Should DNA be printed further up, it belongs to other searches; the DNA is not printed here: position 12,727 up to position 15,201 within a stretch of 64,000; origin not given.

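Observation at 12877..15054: Fusion of a secreted CocE/NonD-type serine hydrolase with a histidine-phosphatase (SixA/PGM-like) domain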

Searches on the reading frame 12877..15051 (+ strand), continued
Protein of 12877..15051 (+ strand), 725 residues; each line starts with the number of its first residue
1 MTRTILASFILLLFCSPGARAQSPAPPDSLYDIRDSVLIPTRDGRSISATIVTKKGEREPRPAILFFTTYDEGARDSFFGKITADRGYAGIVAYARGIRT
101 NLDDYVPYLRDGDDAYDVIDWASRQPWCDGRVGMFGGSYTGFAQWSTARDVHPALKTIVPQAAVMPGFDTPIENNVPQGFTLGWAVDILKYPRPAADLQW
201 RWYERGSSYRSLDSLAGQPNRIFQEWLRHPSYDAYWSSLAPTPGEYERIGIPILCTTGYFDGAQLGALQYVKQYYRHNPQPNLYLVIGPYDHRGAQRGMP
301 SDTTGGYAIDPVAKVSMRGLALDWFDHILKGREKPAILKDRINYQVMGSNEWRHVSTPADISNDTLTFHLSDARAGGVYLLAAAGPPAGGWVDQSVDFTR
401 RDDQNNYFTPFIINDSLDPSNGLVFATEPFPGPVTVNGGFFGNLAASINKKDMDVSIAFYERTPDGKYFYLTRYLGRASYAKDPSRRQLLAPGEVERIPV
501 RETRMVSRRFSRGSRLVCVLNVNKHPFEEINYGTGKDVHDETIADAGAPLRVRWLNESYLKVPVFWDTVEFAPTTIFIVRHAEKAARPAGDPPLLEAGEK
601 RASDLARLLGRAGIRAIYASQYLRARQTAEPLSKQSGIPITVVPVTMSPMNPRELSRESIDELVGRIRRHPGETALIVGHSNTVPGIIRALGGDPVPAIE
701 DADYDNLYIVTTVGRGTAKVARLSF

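Call 6: find_homologous_proteins(query=window:12877-15051:+, max_evalue=0.00001)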
Query window:12877-15051:+ (725 aa): 2771 proteins with E <= 0.00001 among 8000 candidates; the best 120 are listed.
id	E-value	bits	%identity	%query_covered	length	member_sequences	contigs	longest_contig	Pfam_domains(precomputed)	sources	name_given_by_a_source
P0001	0.0e+0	1689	100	100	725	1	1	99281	PF02129.25,PF08530.17,PF00300.28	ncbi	-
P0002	0.0e+0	1394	82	100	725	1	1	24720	PF02129.25,PF08530.17,PF00300.28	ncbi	-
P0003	2.6e-269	914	70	77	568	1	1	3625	PF02129.25,PF08530.17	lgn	-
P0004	4.5e-262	890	67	76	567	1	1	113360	PF02129.25,PF08530.17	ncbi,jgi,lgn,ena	-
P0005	1.3e-261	888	68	75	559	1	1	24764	PF02129.25,PF08530.17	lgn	-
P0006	2.2e-255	868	66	78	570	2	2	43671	PF02129.25,PF08530.17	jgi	jgi:putative CocE/NonD family hydrolase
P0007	7.2e-255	866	67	75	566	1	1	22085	PF02129.25,PF08530.17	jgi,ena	-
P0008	4.3e-253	860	66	76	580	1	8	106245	PF02129.25,PF08530.17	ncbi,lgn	-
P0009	7.0e-252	856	65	77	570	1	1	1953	PF02129.25,PF08530.17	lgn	-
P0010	6.5e-251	853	65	75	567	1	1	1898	PF02129.25,PF08530.17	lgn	-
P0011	1.8e-248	845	64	75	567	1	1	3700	PF02129.25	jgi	jgi:putative CocE/NonD family hydrolase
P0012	2.8e-247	841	69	71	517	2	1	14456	PF02129.25,PF08530.17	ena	-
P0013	3.4e-247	841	64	75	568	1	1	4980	PF02129.25,PF08530.17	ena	-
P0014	4.6e-246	837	65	75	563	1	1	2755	PF02129.25,PF08530.17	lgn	-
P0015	5.7e-245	833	68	71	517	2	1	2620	PF02129.25,PF08530.17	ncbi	-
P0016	7.3e-244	830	63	77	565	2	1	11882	PF02129.25,PF08530.17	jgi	-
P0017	8.7e-244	829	64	78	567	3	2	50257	PF02129.25,PF08530.17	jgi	jgi:putative CocE/NonD family hydrolase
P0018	1.6e-239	815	63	76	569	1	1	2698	PF02129.25,PF08530.17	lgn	-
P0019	3.9e-239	814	62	78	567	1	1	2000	PF02129.25,PF08530.17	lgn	-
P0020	1.5e-238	812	65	74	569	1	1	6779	PF02129.25,PF08530.17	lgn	-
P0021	1.5e-238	812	61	77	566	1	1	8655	PF02129.25,PF08530.17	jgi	jgi:putative CocE/NonD family hydrolase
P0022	9.0e-238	810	64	74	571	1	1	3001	PF02129.25,PF08530.17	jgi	jgi:uncharacterized protein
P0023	5.8e-237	807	63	75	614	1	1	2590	PF02129.25,PF08530.17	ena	-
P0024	2.5e-235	801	63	76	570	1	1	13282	PF02129.25,PF08530.17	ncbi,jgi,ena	ncbi:MAG TPA: CocE/NonD family hydrolase [Pyrinomonadaceae bacterium]|jgi:hypothetical protein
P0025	2.1e-234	798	62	77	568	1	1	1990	PF02129.25,PF08530.17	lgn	-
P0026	1.0e-231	789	61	78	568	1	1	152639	PF02129.25,PF08530.17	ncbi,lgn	-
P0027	1.7e-231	789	61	77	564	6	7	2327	PF02129.25,PF08530.17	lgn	-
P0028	9.6e-231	786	65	71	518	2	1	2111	PF02129.25,PF08530.17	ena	-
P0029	2.0e-230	785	60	77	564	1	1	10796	PF02129.25,PF08530.17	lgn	-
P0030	3.7e-230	784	62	75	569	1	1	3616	PF02129.25,PF08530.17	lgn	-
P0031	1.3e-229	783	60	78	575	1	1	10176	PF02129.25,PF08530.17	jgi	jgi:uncharacterized protein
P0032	1.7e-229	782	61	76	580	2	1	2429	PF02129.25,PF08530.17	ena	-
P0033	4.9e-229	781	62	75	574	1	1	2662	PF02129.25,PF08530.17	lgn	-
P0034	4.0e-228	778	63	74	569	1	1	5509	PF02129.25,PF08530.17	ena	-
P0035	6.4e-228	777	60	77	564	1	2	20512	PF02129.25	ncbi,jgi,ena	jgi:putative CocE/NonD family hydrolase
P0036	7.9e-228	777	59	78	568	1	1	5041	PF02129.25,PF08530.17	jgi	jgi:uncharacterized protein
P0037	1.2e-227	776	60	78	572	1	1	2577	PF02129.25,PF08530.17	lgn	-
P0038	2.8e-226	772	61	78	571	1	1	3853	PF02129.25,PF08530.17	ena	-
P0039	1.4e-225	769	60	74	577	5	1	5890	PF02129.25,PF08530.17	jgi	-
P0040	2.9e-225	768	59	78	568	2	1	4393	PF02129.25,PF08530.17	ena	-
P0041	6.2e-225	767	57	78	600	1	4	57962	PF02129.25,PF08530.17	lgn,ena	-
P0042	1.9e-224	765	58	78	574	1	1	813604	PF02129.25,PF08530.17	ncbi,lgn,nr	ncbi:MAG TPA: CocE/NonD family hydrolase [Flavipsychrobacter sp.]|nr:CocE/NonD family hydrolase [Fla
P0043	2.3e-224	765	61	74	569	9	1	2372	PF02129.25,PF08530.17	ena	-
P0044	2.7e-224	765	60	75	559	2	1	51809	PF02129.25,PF08530.17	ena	-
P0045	8.8e-224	763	59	78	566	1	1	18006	PF02129.25,PF08530.17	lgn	-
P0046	1.6e-223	762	59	78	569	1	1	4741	PF02129.25,PF08530.17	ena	-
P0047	1.7e-223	762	60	74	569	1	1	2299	PF02129.25,PF08530.17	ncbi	-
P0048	1.9e-223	762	58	78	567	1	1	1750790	PF02129.25,PF08530.17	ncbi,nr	ncbi:MAG: CocE/NonD family hydrolase [Bacteroidetes bacterium]|nr:CocE/NonD family hydrolase [Bacter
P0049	2.5e-223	762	59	78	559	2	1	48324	PF02129.25,PF08530.17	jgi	-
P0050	4.7e-223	761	61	74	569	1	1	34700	PF02129.25,PF08530.17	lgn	-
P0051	4.7e-223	761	58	77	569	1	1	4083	PF02129.25,PF08530.17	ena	-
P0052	8.0e-223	760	59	77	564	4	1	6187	PF02129.25,PF08530.17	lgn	-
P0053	4.5e-222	758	59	78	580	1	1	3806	PF02129.25,PF08530.17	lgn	-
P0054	4.9e-222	757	59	77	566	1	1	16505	PF02129.25,PF08530.17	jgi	-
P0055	6.6e-222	757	60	75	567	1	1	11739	PF02129.25,PF08530.17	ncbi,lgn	-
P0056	9.4e-222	757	58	78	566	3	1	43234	PF02129.25,PF08530.17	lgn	-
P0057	1.1e-221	756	59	77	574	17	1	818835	PF02129.25,PF08530.17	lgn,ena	-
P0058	1.2e-221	756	58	78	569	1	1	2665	PF02129.25,PF08530.17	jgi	jgi:putative CocE/NonD family hydrolase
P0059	1.5e-221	756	58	78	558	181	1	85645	PF02129.25,PF08530.17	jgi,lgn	jgi:hypothetical protein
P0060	1.5e-221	756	58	78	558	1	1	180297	PF02129.25,PF08530.17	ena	-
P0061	1.9e-221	756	58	78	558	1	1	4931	PF02129.25,PF08530.17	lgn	-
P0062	1.7e-220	752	58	77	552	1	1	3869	PF02129.25,PF08530.17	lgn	-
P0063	2.2e-220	752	58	77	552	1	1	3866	PF02129.25,PF08530.17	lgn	-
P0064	3.7e-220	751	57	77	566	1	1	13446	PF02129.25,PF08530.17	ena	-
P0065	4.2e-220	751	57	78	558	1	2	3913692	PF02129.25,PF08530.17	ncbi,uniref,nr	ncbi:CocE/NonD family hydrolase [Flavobacterium sediminilitoris]|uniref:CocE/NonD family hydrolase n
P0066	4.7e-220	751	57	77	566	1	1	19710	PF02129.25,PF08530.17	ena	-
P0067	5.6e-220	751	56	78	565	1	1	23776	PF02129.25,PF08530.17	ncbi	ncbi:MAG: CocE/NonD family hydrolase [Ferruginibacter sp.]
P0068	8.4e-220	750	60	74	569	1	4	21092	PF02129.25,PF08530.17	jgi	jgi:uncharacterized protein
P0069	1.0e-219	750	58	77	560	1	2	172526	PF02129.25,PF08530.17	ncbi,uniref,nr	ncbi:MAG: CocE/NonD family hydrolase [Bacteroidetes bacterium]|uniref:CocE/NonD family hydrolase n=1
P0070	1.1e-219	750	57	77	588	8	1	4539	PF02129.25,PF08530.17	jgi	-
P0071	1.4e-219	749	58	77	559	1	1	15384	PF02129.25,PF08530.17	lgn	-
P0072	1.8e-219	749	58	77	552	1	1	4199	PF02129.25,PF08530.17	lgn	-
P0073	1.9e-219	749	57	77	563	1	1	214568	PF02129.25,PF08530.17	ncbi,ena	-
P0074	1.9e-219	749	58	77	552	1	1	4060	PF02129.25,PF08530.17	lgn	-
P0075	2.2e-219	749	60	74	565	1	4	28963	PF02129.25,PF08530.17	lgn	-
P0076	2.4e-219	749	58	75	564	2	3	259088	PF02129.25,PF08530.17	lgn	-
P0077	3.1e-219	748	57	78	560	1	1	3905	PF02129.25,PF08530.17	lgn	-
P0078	3.2e-219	748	58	77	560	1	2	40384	PF02129.25,PF08530.17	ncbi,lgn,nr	ncbi:MAG: CocE/NonD family hydrolase [Bacteroidota bacterium]|nr:CocE/NonD family hydrolase [Bactero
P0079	4.0e-219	748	56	78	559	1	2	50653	PF02129.25,PF08530.17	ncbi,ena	-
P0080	4.6e-219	748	59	75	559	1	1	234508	PF02129.25,PF08530.17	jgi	-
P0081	6.7e-219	747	58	77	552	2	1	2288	PF02129.25,PF08530.17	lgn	-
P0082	8.3e-219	747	58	75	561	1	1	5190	PF02129.25,PF08530.17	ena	-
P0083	9.5e-219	747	59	74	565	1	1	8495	PF02129.25,PF08530.17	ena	-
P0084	1.0e-218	747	58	78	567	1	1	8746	PF02129.25,PF08530.17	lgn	-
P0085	1.5e-218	746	58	78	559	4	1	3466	PF02129.25,PF08530.17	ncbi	-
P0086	3.3e-218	745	56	77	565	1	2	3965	PF02129.25,PF08530.17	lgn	-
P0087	4.1e-218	745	57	78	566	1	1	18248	PF02129.25,PF08530.17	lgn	-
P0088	4.5e-218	744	59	77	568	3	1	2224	PF02129.25,PF08530.17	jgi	jgi:putative CocE/NonD family hydrolase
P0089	4.8e-218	744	58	78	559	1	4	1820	PF02129.25,PF08530.17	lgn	-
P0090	6.4e-218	744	58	77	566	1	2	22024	PF02129.25,PF08530.17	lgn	-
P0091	7.3e-218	744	56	78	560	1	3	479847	PF02129.25,PF08530.17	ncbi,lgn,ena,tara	tara:strand:- start:1635 stop:3317 length:1683 start_codon:yes stop_codon:yes gene_type:complete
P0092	7.4e-218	744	57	77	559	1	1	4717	PF02129.25,PF08530.17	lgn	-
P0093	9.3e-218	743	57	77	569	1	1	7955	PF02129.25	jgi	jgi:putative CocE/NonD family hydrolase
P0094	1.6e-217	743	57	78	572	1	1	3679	PF02129.25,PF08530.17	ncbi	-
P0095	1.7e-217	743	59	75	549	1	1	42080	PF02129.25,PF08530.17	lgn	-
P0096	1.9e-217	742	57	78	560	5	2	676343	PF02129.25,PF08530.17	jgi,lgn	jgi:hypothetical protein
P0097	2.2e-217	742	56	77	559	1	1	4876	PF02129.25,PF08530.17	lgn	-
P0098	3.2e-217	742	57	78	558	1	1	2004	PF02129.25,PF08530.17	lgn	-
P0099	3.3e-217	742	57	78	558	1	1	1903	PF02129.25,PF08530.17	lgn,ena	-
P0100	3.7e-217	741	56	78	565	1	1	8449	PF02129.25,PF08530.17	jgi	jgi:uncharacterized protein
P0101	3.9e-217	741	58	78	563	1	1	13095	PF02129.25,PF08530.17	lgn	-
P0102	1.0e-216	740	57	78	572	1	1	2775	PF02129.25,PF08530.17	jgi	jgi:uncharacterized protein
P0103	1.4e-216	739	57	78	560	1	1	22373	PF02129.25,PF08530.17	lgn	-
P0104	1.6e-216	739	57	78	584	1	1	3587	PF02129.25,PF08530.17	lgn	-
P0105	1.9e-216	739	57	78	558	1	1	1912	PF02129.25,PF08530.17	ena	-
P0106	1.9e-216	739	58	78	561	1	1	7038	PF02129.25,PF08530.17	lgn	-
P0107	2.0e-216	739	58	78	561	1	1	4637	PF02129.25,PF08530.17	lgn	-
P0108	2.0e-216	739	57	78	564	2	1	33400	PF02129.25,PF08530.17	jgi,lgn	jgi:hypothetical protein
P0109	2.0e-216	739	56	78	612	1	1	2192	PF02129.25,PF08530.17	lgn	-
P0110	2.1e-216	739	56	78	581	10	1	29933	PF02129.25,PF08530.17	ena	-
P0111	2.4e-216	739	57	78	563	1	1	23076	PF02129.25,PF08530.17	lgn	-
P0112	2.7e-216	739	56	78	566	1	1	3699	PF02129.25,PF08530.17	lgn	-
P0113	2.9e-216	738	57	77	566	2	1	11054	PF02129.25,PF08530.17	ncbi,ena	-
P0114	3.2e-216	738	57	78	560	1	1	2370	PF02129.25,PF08530.17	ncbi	-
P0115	3.4e-216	738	57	77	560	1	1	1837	PF02129.25,PF08530.17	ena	-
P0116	3.5e-216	738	57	78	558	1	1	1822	PF02129.25,PF08530.17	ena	-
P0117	6.0e-216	737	56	78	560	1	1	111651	PF02129.25,PF08530.17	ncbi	ncbi:MAG: CocE/NonD family hydrolase [Sediminicola sp.]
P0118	6.1e-216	737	56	78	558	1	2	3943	PF02129.25,PF08530.17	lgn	-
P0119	6.3e-216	737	56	78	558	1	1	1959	PF02129.25,PF08530.17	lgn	-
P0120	6.7e-216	737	56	78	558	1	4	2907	PF02129.25,PF08530.17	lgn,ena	-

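Call 7: find_encoding_contigs(protein=P0002, flank=8000, max_places=4)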
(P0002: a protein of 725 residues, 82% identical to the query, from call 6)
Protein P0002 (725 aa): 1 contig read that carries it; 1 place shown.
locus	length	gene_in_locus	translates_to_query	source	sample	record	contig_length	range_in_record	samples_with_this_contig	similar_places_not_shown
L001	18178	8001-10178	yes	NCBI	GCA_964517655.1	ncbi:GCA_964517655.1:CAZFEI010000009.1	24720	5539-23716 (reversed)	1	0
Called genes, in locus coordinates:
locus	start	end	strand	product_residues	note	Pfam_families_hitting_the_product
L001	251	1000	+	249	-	PF13489:Methyltransf_23, PF08241:Methyltransf_11, PF08242:Methyltransf_12 (weak), PF13649:Methyltransf_25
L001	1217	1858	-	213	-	-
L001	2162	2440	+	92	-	PF11731:Cdd1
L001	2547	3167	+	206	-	PF00719:Pyrophosphatase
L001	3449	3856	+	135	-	-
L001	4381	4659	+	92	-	-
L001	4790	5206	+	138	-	-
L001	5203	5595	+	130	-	PF18899:DUF5655, PF08818:DUF1801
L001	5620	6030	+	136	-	PF03476:MOSC_N (weak)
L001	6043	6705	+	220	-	PF01596:Methyltransf_3, PF13578:Methyltransf_24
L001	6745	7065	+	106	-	-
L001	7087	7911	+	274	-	PF01814:Hemerythrin, PF07883:Cupin_2, PF05899:Cupin_3 (faint)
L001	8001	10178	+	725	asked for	PF02129:Peptidase_S15, PF08530:PepX_C (weak), PF00300:His_Phos_1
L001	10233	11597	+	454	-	PF03448:MgtE_N, PF00571:CBS (faint), PF01769:MgtE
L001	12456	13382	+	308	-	PF07786:HGSNAT_cat (weak)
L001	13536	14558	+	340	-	PF04087:DUF389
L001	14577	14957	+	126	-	PF06262:Zincin_1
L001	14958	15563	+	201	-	PF12833:HTH_18, PF00165:HTH_AraC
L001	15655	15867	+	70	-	PF00403:HMA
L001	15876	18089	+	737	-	PF00403:HMA, PF00122:E1-E2_ATPase, PF00702:Hydrolase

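Call 8: find_encoding_contigs(protein=P0004, flank=6000, max_places=3)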
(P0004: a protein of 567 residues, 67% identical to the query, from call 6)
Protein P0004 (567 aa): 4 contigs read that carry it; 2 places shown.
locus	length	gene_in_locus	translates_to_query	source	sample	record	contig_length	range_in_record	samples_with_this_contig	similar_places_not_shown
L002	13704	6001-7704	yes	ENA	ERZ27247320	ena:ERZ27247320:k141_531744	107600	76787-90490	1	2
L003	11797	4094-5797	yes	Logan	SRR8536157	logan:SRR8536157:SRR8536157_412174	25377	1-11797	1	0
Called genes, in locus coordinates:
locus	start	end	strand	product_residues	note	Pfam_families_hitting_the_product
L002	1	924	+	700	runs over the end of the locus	PF00676:E1_dh, PF02779:Transket_pyr, PF02780:Transketolase_C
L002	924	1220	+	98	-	-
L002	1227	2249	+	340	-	PF00676:E1_dh, PF13292:DXP_synthase_N (weak), PF02775:TPP_enzyme_C (faint)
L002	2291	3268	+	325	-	PF02779:Transket_pyr, PF02780:Transketolase_C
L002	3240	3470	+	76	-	-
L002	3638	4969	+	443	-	PF00364:Biotin_lipoyl, PF25997:BSH_YhbJ (faint), PF02817:E3_binding, PF00198:2-oxoacid_dh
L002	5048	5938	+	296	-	PF16881:LIAS_N, PF04055:Radical_SAM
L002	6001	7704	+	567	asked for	PF02129:Peptidase_S15, PF08530:PepX_C (weak)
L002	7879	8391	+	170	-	-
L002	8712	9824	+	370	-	PF07228:SpoIIE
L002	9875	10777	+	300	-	PF00581:Rhodanese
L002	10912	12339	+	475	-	PF00144:Beta-lactamase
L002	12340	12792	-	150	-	PF00072:Response_reg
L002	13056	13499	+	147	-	PF00572:Ribosomal_L13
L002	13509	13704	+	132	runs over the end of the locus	PF00380:Ribosomal_S9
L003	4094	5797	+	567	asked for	PF02129:Peptidase_S15, PF08530:PepX_C (weak)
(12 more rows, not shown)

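Call 9: find_encoding_contigs(protein=P0001, flank=8000, max_places=3)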
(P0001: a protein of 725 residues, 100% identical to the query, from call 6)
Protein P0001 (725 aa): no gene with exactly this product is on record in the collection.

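Call 19: find_encoding_contigs(protein=P0003, flank=4000, max_places=2)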
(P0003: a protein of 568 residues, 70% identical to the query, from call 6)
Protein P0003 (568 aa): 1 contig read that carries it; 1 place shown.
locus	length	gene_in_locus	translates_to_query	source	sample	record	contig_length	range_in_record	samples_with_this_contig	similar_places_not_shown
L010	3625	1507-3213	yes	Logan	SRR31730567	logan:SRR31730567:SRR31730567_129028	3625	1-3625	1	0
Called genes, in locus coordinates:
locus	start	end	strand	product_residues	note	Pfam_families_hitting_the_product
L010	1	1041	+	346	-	?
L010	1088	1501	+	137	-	PF18899:DUF5655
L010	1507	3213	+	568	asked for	PF02129:Peptidase_S15, PF08530:PepX_C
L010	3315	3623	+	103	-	?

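Call 20: find_encoding_contigs(protein=P0005, flank=5000, max_places=2)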
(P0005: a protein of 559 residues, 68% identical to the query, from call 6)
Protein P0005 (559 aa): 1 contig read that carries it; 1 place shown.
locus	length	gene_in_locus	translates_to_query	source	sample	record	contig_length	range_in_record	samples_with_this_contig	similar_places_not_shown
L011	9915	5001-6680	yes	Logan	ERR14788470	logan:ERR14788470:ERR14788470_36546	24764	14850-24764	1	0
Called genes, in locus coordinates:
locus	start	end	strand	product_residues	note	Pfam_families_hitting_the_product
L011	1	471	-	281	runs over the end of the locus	PF02673:BacA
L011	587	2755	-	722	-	PF03030:H_PPase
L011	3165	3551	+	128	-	PF12769:PNTB_4TM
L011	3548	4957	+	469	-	PF02233:PNTB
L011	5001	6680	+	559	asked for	PF02129:Peptidase_S15, PF08530:PepX_C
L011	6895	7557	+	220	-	PF02635:DsrE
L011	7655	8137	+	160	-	PF01042:Ribonuc_L-PSP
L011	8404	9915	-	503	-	?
